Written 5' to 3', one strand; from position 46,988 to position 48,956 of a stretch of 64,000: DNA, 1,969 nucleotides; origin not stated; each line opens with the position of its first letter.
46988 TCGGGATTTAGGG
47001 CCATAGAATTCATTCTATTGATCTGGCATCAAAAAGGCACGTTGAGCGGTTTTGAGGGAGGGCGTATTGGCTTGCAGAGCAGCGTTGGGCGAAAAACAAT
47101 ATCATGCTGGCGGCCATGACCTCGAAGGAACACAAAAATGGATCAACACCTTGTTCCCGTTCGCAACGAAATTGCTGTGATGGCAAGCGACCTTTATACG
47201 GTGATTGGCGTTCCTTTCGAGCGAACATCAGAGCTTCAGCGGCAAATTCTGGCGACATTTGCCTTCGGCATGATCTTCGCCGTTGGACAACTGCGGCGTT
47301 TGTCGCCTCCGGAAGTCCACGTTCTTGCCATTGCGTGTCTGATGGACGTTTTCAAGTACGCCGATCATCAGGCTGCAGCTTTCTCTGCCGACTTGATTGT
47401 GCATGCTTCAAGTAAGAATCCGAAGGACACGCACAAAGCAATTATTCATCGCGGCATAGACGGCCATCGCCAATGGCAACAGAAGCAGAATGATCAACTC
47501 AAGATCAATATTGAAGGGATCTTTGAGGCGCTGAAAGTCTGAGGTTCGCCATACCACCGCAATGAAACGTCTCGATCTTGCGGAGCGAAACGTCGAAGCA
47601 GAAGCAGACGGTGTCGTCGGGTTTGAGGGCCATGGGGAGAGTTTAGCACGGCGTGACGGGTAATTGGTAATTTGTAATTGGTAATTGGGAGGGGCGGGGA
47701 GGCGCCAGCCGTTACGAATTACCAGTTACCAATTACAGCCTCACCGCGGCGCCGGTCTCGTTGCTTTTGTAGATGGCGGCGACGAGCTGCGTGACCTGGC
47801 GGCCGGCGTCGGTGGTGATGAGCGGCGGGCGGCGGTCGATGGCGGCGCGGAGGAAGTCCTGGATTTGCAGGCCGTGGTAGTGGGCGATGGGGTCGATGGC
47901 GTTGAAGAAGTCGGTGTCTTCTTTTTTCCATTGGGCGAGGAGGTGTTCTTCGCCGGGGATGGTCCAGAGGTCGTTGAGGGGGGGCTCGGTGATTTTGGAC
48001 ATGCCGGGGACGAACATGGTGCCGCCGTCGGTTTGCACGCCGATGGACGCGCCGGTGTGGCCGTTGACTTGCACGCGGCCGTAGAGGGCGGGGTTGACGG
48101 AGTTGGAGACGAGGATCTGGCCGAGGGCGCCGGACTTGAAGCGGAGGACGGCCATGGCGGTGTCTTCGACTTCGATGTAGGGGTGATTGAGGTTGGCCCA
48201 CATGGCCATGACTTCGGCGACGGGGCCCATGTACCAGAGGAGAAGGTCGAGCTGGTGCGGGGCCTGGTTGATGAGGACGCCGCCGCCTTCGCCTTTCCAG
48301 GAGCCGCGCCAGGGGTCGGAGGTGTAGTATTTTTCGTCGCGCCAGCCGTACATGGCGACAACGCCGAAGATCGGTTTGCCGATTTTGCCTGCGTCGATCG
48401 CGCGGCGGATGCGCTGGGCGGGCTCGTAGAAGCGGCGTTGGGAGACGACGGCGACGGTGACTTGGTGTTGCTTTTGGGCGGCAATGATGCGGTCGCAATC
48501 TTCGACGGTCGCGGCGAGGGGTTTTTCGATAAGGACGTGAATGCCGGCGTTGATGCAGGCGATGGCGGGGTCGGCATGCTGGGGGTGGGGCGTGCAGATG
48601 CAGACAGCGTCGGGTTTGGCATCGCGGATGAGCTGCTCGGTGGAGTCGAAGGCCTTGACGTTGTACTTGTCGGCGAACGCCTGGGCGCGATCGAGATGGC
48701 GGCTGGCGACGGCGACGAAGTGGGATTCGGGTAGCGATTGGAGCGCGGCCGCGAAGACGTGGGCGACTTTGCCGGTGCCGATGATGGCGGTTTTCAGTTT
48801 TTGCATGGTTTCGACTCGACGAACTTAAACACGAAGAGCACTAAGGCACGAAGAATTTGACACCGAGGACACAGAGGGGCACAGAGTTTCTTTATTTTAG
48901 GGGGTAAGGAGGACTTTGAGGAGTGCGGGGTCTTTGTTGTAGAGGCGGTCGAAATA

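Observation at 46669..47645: Minimal insert that split a BFD-like [2Fe-2S] gene and rebuilt its 5' end and promoter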

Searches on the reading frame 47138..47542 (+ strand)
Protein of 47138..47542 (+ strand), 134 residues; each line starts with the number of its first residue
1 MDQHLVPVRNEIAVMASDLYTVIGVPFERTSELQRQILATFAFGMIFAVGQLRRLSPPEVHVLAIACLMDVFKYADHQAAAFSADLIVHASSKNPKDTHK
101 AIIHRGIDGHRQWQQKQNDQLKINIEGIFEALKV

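Call 3: search_protein_families(library=pfam, proteins=[window:47138-47542:+], max_evalue=0.1)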
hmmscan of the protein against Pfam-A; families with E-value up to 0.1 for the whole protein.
window:47138-47542:+ (134 aa): 1 family
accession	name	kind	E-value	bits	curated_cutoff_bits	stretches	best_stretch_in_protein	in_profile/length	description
PF15574.11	Imm48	-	1.4e-25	89.9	25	1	13-133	6-123/123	Immunity protein 48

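Call 19: find_homologous_proteins(query=window:47138-47542:+)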
Query window:47138-47542:+ (134 aa): 112 proteins with E <= 0.001 among 115 candidates.
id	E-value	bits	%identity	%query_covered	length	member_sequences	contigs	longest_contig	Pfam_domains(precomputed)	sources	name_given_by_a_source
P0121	2.1e-82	291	100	100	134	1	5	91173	PF15574.12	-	-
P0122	1.6e-63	230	80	99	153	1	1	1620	PF15574.12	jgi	jgi:hypothetical protein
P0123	6.0e-62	225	76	99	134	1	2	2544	PF15574.12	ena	-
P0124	1.9e-61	224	75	99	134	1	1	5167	PF15574.12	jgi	jgi:hypothetical protein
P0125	2.3e-59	217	80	88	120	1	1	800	PF15574.12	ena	-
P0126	6.1e-59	215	80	88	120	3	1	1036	PF15574.12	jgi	jgi:hypothetical protein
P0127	2.1e-58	214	73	99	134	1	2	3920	PF15574.12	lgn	-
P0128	8.6e-58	212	72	99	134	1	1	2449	PF15574.12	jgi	jgi:hypothetical protein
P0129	3.9e-57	210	70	99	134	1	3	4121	PF15574.12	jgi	jgi:hypothetical protein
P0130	4.0e-57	210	78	88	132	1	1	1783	PF15574.12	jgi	jgi:hypothetical protein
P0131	1.2e-56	208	70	99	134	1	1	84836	PF15574.12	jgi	jgi:hypothetical protein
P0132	2.2e-56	207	79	88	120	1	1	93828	PF15574.12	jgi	jgi:hypothetical protein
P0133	4.4e-56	206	70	99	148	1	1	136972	PF15574.12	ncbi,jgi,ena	jgi:hypothetical protein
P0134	1.2e-55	205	76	88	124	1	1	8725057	PF15574.12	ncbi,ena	-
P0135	2.9e-55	204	69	99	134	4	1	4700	PF15574.12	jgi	jgi:hypothetical protein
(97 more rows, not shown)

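Call 21: find_related_loci(query=A2, collection=genome_contigs, flank=6000)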
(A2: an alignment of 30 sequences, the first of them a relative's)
Query A2 (134 aa) in genome_contigs; peptide patterns used: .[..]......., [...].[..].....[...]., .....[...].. (x = any residue, [..] = any of these).
167 stretches matched a pattern; 36 encode a relative of the query (tblastn E <= 1e-3); 36 distinct loci.
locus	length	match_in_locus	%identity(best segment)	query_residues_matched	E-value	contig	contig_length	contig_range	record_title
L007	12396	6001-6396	75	1-132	2e-69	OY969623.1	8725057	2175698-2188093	MAG: uncultured Gemmataceae bacterium isolate MFD06742.bin.c.1 genome assembly, chromosome: 1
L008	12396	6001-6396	67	1-132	2e-58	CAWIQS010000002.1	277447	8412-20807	MAG: uncultured Acidobacteriaceae bacterium isolate MFD00964.bin.1.317 genome assembly, contig: contig_12486, whole geno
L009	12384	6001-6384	58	2-130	3e-48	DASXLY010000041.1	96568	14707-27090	MAG TPA_asm: Terracidiphilus sp. isolate SMAG_U5314 k141_3186318, whole genome shotgun sequence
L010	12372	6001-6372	59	9-132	4e-48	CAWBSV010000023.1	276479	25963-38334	MAG: uncultured Acidobacteriaceae bacterium isolate MFD04540.bin.1.136 genome assembly, contig: contig_28681, whole geno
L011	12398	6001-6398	64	1-132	1e-42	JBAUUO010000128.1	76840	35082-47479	MAG: Terracidiphilus sp. isolate MFD05931_ilm_asm_bin23 k127_98048, whole genome shotgun sequence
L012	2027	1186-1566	48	5-132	2e-38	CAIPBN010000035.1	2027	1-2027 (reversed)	MAG: uncultured Verrucomicrobia bacterium isolate Erken-D9_bin-0968 genome assembly, contig: bin-0968:035/949, whole gen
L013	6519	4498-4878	46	5-132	2e-34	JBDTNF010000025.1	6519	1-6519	MAG: Flavobacteriales bacterium isolate cluster3_bin.144 NODE_62334_length_6519_cov_6.083230, whole genome shotgun seque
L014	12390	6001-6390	47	2-133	2e-33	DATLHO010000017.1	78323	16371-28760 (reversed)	MAG TPA_asm: Candidatus Kapaibacterium sp. isolate SMAG_U13642 k141_1706551, whole genome shotgun sequence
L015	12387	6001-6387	39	5-133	1e-29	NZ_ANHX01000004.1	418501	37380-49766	Paenibacillus sp. PAMC 26794 5104_4, whole genome shotgun sequence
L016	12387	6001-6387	39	5-133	7e-29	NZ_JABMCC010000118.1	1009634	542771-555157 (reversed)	Paenibacillus taichungensis strain DSM 19942 k141_176, whole genome shotgun sequence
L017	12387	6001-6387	38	5-133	2e-28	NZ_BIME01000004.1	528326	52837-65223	Paenibacillus illinoisensis NBRC 15959 PIL01S_CON000004, whole genome shotgun sequence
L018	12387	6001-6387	38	5-133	2e-28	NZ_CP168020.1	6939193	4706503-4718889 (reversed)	Paenibacillus taichungensis strain Cl17b chromosome, complete genome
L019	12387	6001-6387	39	5-133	2e-28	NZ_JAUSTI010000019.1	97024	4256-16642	Paenibacillus tundrae strain DS1314 Ga0466925_19, whole genome shotgun sequence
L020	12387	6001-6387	38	5-133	2e-28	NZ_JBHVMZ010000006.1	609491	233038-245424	Paenibacillus sp. NPDC057886 NPDC057886_T32_C2.ctg-0006, whole genome shotgun sequence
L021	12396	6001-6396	37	2-133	3e-28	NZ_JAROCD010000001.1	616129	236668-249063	Paenibacillus vandeheii strain F6_3S_P_1C NODE_1_length_616129_cov_267.554390, whole genome shotgun sequence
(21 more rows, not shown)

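Call 22: find_related_loci(query=A2, collection=metagenome_contigs, flank=6000)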
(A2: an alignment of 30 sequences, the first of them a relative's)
Query A2 (134 aa) in metagenome_contigs; peptide patterns used: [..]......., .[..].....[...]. (x = any residue, [..] = any of these).
338 stretches matched a pattern; 76 encode a relative of the query (tblastn E <= 1e-3); 76 distinct loci.
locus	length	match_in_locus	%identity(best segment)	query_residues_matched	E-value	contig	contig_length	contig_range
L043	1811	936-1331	79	1-132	2e-75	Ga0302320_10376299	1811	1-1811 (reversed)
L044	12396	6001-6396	68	1-132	1e-62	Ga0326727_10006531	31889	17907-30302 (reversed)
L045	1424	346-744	72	1-132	6e-64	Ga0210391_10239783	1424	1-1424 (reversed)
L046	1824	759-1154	68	1-132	3e-62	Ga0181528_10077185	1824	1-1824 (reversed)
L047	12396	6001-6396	63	1-132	1e-55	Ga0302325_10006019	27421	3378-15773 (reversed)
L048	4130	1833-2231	59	1-132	1e-51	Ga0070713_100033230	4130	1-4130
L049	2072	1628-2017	61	2-132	9e-52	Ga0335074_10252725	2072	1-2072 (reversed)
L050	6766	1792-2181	61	2-132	7e-49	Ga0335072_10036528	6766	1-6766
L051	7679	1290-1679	61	2-132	1e-48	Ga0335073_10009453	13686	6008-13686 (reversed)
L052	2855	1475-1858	59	5-131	1e-46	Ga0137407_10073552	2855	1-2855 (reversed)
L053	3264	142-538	65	1-132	2e-46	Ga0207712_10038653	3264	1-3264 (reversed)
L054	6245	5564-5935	56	5-129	2e-46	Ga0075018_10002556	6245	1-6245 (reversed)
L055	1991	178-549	56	5-129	1e-46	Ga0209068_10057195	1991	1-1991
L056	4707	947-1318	57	8-132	4e-45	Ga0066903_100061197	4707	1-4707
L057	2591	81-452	57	8-132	1e-44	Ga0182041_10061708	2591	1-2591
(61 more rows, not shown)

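Call 79: search_dna_similar(query=window:47138-47542:+, collection=plasmids, mode=protein, max_rows=10)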
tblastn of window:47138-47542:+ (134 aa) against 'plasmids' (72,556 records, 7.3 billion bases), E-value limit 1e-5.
No match.

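Call 83: search_protein_families(library=pfam, proteins=[L044:1977-4433:+, L044:4715-5245:+, L044:5274-5729:+, L044:6827-7558:+, L044:6425-7459:-, L008:1994-4441:+, L008:5087-5938:+, L008:4451-5722:-, L008:6481-7440:-, L007:4662-5861:+], max_evalue=0.001)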
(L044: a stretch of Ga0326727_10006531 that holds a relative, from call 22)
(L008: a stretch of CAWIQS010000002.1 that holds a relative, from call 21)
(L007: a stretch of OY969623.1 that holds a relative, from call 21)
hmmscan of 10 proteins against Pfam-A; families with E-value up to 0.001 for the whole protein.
L044:1977-4433:+ (818 aa): 4 families
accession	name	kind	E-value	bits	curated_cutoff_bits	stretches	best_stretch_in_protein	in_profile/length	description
PF01055.32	Glyco_hydro_31_2nd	-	1.1e-97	327.8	23.5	1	290-611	2-327/328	Glycosyl hydrolases family 31 TIM-barrel domain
PF21365.3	Glyco_hydro_31_3rd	-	1.1e-28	100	24.4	1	622-706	3-87/87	Glycosyl hydrolase family 31 C-terminal domain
PF17137.9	DUF5110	-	2.9e-23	82.1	27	1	722-790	1-70/71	Domain of unknown function (DUF5110)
PF13802.12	Gal_mutarotas_2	-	4.2e-12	47.2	27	1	59-247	2-183/184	Glycosyl hydrolase 31 N-terminal galactose mutarotase-like domain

L044:4715-5245:+ (176 aa): 1 family
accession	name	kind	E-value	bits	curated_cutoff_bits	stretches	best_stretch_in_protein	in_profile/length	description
PF01872.23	RibD_C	-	1.3e-12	48.4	24.1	1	4-169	3-196/197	RibD C-terminal domain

L044:5274-5729:+ (151 aa): 0 families

L044:6827-7558:+ (243 aa): 0 families

L044:6425-7459:- (344 aa): 1 family
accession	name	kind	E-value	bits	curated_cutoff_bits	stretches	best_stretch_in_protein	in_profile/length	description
PF01112.23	Asparaginase_2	-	2.9e-92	309.5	27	1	15-342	1-307/309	Asparaginase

L008:1994-4441:+ (815 aa): 4 families
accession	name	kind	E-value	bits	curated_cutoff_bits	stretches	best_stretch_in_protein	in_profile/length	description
PF01055.32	Glyco_hydro_31_2nd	-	3.4e-99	332.7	23.5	1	287-608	2-327/328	Glycosyl hydrolases family 31 TIM-barrel domain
PF21365.3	Glyco_hydro_31_3rd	-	2.6e-29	101.9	24.4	1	619-703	3-87/87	Glycosyl hydrolase family 31 C-terminal domain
PF17137.9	DUF5110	-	4.2e-22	78.4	27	1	719-787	1-70/71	Domain of unknown function (DUF5110)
PF13802.12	Gal_mutarotas_2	-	1.1e-13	52.3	27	1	83-244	2-183/184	Glycosyl hydrolase 31 N-terminal galactose mutarotase-like domain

L008:5087-5938:+ (283 aa): 2 families
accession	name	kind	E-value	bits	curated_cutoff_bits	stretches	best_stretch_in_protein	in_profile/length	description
PF00583.31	Acetyltransf_1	-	0.00047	20.9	20.7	0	169-270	14-116/116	Acetyltransferase (GNAT) family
PF13480.13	Acetyltransf_6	-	0.00051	20.6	22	0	144-249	18-130/143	Acetyltransferase (GNAT) domain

L008:4451-5722:- (423 aa): 1 family
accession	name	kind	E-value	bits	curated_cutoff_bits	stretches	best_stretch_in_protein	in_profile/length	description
PF02545.19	Maf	-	5.9e-64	215.6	27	1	226-413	1-186/187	Maf-like protein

L008:6481-7440:- (319 aa): 1 family
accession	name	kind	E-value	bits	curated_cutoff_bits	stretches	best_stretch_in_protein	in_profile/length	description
PF01112.23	Asparaginase_2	-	4.3e-97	325.4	27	1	5-317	1-307/309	Asparaginase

L007:4662-5861:+ (399 aa): 0 families

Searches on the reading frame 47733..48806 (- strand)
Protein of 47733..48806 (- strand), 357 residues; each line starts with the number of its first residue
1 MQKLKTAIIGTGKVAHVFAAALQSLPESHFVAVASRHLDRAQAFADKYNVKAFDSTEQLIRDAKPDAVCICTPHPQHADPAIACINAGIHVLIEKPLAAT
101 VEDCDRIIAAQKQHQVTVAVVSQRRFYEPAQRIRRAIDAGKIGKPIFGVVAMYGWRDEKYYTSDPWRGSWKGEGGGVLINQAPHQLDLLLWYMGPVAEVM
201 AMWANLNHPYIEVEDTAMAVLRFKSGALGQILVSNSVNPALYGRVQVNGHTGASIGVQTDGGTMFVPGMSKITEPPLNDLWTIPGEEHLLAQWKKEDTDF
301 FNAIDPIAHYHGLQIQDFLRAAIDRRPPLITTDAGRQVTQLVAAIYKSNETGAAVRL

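Call 3: search_protein_families(library=pfam, proteins=[window:47733-48806:-], max_evalue=0.1)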
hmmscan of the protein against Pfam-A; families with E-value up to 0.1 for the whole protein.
window:47733-48806:- (357 aa): 8 families
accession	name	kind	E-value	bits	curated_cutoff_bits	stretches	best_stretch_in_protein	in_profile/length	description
PF01408.29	GFO_IDH_MocA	-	4.5e-32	111.7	24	1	5-120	2-118/120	Oxidoreductase family, NAD-binding Rossmann fold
PF22725.1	GFO_IDH_MocA_C3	-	1.7e-28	99.5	27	1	131-253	2-122/124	GFO/IDH/MocA C-terminal domain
PF02894.22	GFO_IDH_MocA_C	-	7.7e-23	81.9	22.9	1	134-356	1-217/218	Oxidoreductase family, C-terminal alpha/beta domain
PF03807.23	F420_oxidored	-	3.6e-08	34.3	21.6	1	6-82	2-76/94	NADP oxidoreductase coenzyme F420-dependent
PF03447.22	NAD_binding_3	-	2.3e-06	28.7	24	1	10-120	1-115/116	Homoserine dehydrogenase, NAD binding domain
PF03435.24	Sacchrp_dh_NADP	-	5.8e-06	27.1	25.1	1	8-92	3-96/129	Saccharopine dehydrogenase NADP binding domain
PF01488.26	Shikimate_DH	-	8.2e-05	23.1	24.3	1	3-75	12-86/138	Shikimate / quinate 5-dehydrogenase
PF01118.30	Semialdhyde_dh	-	0.03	15.1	26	1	5-91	1-93/121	Semialdehyde dehydrogenase, NAD binding domain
